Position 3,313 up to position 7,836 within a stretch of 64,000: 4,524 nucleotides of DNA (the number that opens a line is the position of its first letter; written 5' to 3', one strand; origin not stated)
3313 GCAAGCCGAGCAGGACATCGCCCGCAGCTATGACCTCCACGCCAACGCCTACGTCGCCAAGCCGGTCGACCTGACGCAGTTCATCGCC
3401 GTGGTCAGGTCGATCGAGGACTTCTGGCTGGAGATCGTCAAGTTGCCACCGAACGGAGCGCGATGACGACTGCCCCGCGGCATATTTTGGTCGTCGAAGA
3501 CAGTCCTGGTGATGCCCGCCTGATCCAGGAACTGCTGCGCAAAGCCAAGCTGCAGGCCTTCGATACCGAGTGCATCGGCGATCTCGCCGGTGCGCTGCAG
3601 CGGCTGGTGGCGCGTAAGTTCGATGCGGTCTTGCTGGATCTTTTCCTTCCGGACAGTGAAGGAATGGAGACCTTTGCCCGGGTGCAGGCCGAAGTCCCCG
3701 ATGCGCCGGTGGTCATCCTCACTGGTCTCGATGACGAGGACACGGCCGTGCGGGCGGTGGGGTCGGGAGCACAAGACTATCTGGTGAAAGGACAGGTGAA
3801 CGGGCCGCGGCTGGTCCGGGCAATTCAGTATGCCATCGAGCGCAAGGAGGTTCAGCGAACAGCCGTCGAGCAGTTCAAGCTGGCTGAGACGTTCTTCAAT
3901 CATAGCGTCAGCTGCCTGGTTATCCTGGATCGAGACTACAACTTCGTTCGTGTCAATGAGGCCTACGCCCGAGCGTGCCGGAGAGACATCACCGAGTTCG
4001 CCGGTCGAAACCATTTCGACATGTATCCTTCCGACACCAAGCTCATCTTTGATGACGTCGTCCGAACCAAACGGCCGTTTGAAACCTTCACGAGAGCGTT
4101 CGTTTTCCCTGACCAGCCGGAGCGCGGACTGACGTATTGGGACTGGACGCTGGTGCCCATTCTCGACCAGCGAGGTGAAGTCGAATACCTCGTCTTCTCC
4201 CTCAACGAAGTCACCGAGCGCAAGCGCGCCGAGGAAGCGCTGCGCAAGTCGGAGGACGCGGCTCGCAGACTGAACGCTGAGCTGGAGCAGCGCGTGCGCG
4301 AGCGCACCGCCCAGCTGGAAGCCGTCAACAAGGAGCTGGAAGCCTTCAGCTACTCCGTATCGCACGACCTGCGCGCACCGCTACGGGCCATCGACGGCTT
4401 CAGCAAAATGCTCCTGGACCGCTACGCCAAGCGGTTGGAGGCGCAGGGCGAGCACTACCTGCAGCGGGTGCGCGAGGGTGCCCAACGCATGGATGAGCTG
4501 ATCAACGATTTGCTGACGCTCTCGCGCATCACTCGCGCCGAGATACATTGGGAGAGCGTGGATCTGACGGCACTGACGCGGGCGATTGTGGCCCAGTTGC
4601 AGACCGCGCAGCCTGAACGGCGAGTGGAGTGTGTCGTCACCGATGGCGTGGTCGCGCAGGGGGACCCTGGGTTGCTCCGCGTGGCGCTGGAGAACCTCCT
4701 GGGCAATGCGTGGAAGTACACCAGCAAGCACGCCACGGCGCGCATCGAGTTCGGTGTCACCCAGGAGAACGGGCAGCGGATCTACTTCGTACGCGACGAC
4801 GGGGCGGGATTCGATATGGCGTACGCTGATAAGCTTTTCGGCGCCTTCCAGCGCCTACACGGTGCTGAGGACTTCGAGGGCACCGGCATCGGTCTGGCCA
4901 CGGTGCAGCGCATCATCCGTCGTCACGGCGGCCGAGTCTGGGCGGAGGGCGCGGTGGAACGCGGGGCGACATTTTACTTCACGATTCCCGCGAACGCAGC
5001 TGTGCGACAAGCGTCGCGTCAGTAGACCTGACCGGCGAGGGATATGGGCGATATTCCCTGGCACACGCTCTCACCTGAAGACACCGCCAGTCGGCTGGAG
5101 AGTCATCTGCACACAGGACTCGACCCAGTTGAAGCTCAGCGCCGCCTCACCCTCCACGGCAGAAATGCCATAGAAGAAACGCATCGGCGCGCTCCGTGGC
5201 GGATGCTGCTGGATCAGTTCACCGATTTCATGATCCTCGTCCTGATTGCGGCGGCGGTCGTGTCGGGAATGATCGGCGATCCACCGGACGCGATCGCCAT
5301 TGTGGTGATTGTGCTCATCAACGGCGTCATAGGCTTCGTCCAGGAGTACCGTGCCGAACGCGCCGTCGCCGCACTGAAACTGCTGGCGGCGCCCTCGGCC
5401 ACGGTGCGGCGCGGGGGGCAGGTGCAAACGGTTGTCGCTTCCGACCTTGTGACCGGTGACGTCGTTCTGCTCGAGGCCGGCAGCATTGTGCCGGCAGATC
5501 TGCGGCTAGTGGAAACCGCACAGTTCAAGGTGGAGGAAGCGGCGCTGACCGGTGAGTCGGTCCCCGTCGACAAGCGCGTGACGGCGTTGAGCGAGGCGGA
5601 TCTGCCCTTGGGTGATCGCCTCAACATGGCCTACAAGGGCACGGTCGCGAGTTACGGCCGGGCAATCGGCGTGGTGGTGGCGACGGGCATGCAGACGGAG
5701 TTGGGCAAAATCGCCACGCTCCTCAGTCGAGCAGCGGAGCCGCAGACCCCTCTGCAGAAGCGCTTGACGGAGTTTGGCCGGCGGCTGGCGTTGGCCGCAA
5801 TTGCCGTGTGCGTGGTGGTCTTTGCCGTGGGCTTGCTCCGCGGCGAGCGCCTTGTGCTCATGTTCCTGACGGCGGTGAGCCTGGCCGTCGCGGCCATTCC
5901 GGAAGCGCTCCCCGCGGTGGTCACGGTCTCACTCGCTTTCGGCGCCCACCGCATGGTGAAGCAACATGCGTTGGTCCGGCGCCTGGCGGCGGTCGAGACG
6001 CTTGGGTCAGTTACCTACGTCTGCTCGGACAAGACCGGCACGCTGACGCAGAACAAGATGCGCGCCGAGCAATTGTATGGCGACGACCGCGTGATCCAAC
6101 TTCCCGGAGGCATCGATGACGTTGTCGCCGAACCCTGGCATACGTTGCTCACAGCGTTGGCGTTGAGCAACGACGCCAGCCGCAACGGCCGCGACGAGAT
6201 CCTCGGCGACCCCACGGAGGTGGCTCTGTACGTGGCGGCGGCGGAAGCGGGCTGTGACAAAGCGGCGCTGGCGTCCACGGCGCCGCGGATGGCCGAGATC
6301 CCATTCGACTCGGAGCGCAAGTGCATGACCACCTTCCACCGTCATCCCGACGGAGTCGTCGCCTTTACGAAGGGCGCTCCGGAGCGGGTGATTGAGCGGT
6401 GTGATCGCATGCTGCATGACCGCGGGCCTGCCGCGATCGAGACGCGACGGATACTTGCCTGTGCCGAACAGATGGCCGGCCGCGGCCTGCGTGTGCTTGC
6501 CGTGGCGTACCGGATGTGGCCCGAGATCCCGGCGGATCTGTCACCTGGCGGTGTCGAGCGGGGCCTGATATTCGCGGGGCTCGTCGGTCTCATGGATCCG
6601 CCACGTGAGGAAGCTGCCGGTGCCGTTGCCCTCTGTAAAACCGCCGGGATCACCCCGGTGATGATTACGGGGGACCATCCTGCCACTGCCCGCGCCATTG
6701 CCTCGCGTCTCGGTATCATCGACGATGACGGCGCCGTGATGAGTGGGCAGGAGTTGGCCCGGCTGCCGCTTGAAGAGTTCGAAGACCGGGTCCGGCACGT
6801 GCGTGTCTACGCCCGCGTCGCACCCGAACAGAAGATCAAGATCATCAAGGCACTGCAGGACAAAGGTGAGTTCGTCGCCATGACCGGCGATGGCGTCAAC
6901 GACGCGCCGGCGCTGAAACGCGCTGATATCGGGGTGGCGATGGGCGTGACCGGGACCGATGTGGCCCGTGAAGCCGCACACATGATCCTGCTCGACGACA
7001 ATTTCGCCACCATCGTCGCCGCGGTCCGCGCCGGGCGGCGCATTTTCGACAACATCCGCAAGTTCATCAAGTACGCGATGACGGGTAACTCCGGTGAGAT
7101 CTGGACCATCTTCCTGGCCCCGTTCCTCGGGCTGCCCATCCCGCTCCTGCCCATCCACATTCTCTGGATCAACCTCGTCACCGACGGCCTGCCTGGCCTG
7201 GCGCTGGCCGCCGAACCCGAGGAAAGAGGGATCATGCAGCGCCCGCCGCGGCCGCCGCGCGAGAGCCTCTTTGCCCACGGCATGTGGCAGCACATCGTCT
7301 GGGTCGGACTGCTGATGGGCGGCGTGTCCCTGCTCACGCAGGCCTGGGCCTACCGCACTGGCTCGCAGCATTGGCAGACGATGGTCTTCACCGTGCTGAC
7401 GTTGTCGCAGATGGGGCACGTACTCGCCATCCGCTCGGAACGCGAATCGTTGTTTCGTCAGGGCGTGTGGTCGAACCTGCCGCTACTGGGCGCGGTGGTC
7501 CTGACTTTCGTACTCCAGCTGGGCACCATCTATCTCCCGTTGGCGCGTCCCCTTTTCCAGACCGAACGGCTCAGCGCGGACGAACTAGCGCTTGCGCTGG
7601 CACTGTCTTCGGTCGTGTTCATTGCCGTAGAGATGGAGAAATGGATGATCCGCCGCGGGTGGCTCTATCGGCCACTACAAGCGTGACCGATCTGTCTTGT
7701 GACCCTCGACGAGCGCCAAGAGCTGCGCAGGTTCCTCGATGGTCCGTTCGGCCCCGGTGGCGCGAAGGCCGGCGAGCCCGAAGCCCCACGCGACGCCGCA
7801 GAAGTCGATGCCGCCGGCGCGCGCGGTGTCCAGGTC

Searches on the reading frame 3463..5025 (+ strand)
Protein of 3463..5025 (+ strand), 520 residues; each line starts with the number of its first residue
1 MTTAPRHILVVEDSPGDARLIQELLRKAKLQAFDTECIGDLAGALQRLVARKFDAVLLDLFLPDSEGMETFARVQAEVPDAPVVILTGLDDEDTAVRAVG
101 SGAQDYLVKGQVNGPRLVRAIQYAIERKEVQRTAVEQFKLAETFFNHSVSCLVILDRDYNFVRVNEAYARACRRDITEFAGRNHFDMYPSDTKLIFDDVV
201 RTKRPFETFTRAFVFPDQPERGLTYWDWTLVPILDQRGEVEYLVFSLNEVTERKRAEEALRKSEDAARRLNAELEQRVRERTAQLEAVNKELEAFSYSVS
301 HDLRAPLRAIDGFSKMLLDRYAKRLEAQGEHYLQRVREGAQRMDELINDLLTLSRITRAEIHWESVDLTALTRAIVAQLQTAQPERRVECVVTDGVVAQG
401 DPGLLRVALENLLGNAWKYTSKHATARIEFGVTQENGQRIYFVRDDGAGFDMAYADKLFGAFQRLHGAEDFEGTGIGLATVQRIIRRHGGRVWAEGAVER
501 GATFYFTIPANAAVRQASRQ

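Call 47: search_protein_families(library=pfam, proteins=[window:3463-5025:+], max_evalue=0.00001)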
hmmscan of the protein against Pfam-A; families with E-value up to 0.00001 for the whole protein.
window:3463-5025:+ (520 aa): 4 families
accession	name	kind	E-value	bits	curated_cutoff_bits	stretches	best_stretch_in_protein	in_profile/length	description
PF02518.31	HATPase_c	-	9.6e-21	74.7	26.4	1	400-510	1-109/111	Histidine kinase-, DNA gyrase B-, and HSP90-like ATPase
PF00072.30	Response_reg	-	2e-18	67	30.2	1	8-121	1-110/111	Response regulator receiver domain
PF00512.31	HisKA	-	2.8e-15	56.6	26.9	1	293-357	3-64/66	His Kinase A (phospho-acceptor) domain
PF08448.16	PAS_4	-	1.9e-13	51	23.1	1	145-255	1-110/110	PAS fold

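Call 58: find_encoding_contigs(protein=window:3463-5025:+, flank=10000, max_places=1)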
Protein window:3463-5025:+ (520 aa): no gene with exactly this product is on record in the collection.

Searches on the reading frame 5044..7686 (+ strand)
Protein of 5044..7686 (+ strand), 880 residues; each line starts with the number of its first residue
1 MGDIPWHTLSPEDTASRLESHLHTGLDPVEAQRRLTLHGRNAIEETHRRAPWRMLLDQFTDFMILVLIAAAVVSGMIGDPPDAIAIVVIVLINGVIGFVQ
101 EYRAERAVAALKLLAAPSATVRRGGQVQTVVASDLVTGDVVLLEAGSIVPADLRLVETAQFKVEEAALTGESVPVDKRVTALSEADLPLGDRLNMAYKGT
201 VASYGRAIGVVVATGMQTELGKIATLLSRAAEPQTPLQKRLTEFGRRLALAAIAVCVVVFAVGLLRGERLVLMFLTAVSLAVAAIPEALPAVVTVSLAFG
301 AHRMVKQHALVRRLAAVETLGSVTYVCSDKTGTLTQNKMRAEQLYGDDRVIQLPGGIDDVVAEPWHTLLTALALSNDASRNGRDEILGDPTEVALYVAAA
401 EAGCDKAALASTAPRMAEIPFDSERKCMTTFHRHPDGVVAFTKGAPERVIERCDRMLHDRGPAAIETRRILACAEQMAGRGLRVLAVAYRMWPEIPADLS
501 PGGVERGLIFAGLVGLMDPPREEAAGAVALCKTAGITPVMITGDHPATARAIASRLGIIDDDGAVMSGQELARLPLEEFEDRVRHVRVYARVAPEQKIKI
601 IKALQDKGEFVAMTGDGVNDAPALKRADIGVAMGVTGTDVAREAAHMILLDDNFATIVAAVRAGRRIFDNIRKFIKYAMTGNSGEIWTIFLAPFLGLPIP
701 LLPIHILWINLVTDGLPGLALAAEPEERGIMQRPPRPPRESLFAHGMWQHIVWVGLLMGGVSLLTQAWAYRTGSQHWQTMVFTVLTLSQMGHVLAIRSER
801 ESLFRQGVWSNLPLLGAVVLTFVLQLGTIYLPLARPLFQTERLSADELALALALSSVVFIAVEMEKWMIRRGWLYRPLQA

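Call 47: search_protein_families(library=pfam, proteins=[window:5044-7686:+], max_evalue=0.00001)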
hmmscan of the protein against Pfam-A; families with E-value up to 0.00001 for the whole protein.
window:5044-7686:+ (880 aa): 5 families
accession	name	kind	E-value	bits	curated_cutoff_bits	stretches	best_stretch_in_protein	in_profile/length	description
PF00689.26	Cation_ATPase_C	-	3.5e-55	186.9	27.3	1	698-868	1-175/175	Cation transporting ATPase, C-terminus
PF00122.25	E1-E2_ATPase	-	1.4e-53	181.6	28.1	1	114-307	2-181/181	E1-E2 ATPase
PF13246.12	Cation_ATPase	-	7.3e-23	80.9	21.7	1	376-455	9-90/91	Cation transport ATPase (P-type)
PF00690.31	Cation_ATPase_N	-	1.6e-20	73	20.4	1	6-74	1-69/69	Cation transporter/ATPase, N-terminus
PF00702.32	Hydrolase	-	2.1e-17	64.6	26.4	1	326-628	4-191/191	haloacid dehalogenase-like hydrolase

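Call 60: find_encoding_contigs(protein=window:5044-7686:+, flank=10000, max_places=1)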
Protein window:5044-7686:+ (880 aa): no gene with exactly this product is on record in the collection.
